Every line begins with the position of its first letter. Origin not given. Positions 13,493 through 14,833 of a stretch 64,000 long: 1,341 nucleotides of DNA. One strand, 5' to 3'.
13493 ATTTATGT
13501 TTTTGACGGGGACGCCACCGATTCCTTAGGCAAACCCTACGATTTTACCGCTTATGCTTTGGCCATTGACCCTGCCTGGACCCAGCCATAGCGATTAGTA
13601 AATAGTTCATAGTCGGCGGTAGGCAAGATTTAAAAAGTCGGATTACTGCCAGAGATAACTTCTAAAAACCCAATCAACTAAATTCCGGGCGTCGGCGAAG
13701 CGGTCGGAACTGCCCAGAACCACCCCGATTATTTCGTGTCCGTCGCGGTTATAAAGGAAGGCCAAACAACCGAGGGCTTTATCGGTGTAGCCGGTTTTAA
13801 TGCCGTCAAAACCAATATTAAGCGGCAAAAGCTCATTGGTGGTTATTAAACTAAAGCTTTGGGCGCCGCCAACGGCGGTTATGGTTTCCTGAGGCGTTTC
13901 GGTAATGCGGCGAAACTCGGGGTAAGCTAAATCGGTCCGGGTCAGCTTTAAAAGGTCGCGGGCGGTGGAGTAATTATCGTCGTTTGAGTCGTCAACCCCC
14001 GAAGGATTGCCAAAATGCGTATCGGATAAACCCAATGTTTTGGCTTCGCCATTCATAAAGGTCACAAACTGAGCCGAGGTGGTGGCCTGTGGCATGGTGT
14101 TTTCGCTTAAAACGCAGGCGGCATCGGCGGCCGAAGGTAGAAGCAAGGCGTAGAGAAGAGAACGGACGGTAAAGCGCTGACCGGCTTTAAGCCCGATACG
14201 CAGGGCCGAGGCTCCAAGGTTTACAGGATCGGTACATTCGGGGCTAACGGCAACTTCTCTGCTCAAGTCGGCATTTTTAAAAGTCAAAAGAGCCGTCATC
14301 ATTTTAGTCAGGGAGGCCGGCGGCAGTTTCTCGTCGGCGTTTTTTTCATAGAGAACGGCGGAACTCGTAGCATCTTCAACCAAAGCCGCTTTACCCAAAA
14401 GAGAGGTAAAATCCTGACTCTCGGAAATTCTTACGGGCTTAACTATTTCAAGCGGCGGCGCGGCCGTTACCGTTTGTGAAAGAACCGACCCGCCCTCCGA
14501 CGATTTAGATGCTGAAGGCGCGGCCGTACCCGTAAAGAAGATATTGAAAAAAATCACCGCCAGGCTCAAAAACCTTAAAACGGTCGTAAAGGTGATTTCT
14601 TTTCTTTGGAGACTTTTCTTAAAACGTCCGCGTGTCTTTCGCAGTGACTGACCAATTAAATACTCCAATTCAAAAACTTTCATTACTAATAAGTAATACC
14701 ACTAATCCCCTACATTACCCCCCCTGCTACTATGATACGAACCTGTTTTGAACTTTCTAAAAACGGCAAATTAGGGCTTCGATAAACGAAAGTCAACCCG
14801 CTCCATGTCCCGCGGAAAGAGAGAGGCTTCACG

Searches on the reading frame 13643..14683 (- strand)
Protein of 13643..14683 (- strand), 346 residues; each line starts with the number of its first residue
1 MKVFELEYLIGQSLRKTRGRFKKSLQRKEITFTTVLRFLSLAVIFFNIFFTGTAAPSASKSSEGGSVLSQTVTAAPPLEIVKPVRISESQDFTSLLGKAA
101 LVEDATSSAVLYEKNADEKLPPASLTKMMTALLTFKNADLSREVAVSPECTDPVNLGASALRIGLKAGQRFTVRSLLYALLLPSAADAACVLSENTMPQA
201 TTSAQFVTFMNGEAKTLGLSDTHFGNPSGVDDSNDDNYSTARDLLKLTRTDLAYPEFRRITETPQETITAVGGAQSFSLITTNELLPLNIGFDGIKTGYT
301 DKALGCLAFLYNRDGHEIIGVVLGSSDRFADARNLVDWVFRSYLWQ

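Call 11: search_protein_families(library=pfam, proteins=[window:13643-14683:-], max_evalue=0.01)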
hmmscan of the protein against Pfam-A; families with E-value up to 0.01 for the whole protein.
window:13643-14683:- (346 aa): 3 families
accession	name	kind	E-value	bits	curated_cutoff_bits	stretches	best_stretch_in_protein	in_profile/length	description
PF00768.25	Peptidase_S11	-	7.9e-43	147.1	27.6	1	94-325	9-237/239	D-alanyl-D-alanine carboxypeptidase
PF13354.11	Beta-lactamase2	-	0.00013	21.9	22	1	102-247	4-142/214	Beta-lactamase enzyme family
PF02113.21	Peptidase_S13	-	0.00022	20.5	22.8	1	99-136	19-57/444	D-Ala-D-Ala carboxypeptidase 3 (S13) family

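Call 12: search_protein_families(library=ncbifam, proteins=[window:13643-14683:-], max_evalue=0.01)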
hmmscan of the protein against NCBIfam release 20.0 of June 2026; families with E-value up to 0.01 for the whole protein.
window:13643-14683:- (346 aa): 7 families
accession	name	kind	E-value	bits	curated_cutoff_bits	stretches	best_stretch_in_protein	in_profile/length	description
NF008668.0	PRK11669.1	equivalog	5.3e-27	94.8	294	1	89-339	35-280/316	D-alanyl-D-alanine endopeptidase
NF038258.2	PBP4_Staph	exception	3.4e-23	82.1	500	1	96-326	39-280/366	penicillin-binding protein PBP4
NF007445.0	PRK10001.1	equivalog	2.3e-21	76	765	1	94-343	36-285/400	serine-type D-Ala-D-Ala carboxypeptidase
NF008489.0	PRK11397.1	equivalog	4.1e-21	75.2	610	1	101-341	41-281/389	serine-type D-Ala-D-Ala carboxypeptidase DacD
NF000471.1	vanY_of_D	exception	1.6e-20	73.7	625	1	22-338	15-350/354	transpeptidase-like D-Ala-D-Ala carboxypeptidase VanY-D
NF008059.0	PRK10793.1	equivalog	2.5e-20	72.6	694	1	101-342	50-291/403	D-alanyl-D-alanine carboxypeptidase DacA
NF038273.1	strep_PBP3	exception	2.7e-20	72.8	490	1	90-342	22-291/407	D-alanyl-D-alanine carboxypeptidase PBP3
